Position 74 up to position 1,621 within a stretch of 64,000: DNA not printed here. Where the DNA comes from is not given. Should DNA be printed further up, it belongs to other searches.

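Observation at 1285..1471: thrC zinc-ribbon N-terminus has no in-frame ATG/GTG/TTG, while an SD-positioned ATG sits one nt out of frame (clearest of five such loci)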

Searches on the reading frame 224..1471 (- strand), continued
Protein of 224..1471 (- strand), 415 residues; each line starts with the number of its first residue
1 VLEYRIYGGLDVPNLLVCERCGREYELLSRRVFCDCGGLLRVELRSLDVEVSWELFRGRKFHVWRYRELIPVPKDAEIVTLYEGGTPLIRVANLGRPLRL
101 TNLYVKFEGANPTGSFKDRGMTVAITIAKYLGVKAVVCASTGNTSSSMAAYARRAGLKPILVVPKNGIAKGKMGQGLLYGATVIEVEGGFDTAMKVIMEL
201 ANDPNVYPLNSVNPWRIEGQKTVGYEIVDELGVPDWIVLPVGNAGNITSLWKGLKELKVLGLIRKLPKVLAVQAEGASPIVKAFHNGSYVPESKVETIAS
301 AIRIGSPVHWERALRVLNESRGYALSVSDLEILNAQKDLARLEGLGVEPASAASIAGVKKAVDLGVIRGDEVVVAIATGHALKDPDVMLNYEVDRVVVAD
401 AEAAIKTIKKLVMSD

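Call 73: predict_structure(alignment_id=A1)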
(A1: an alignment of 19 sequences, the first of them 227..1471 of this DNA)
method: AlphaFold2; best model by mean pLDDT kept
length: 415 residues; sequences in the alignment: 19
mean_pLDDT: 84.1   pTM: 0.85
mean pLDDT of the five models: 84.1, 83.5, 82.6, 77.6, 71.4
residues with pLDDT >= 90: 175; 70-90: 188; 50-70: 33; < 50: 19
segments of 3 or more residues with pLDDT < 50: 1-12, 384-388
pLDDT, mean of each block of 10 residues (from residue 1): 32 75 85 84 71 84 83 87 82 88 85 74 92 90 81 93 74 73 86 86 87 83 92 96 89 92 96 93 93 80 78 95 96 94 86 95 96 88 49 78 93 77
secondary structure, 60 per line:
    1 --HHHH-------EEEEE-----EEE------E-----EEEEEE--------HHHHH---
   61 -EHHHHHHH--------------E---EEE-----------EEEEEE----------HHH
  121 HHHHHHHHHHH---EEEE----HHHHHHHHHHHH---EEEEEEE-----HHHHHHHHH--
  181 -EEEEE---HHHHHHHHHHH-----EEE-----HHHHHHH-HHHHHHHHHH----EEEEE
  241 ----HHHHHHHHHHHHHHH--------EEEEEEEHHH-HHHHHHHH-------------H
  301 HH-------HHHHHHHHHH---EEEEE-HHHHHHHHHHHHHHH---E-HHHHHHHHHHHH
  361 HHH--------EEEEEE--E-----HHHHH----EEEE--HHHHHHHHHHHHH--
elements in order: H3-6 E14-18 E24-26 E39-44 H53-57 H63-69 E88-90 E102-107 H118-131 E135-138 H143-154 E158-164 H170-178 E182-186 H190-200 E206-208 H214-220 H222-231 E236-240 H245-259 E268-274 H279-286 H310-319 E323-327 H329-343 H349-363 E372-377 H386-390 E395-398 H401-413
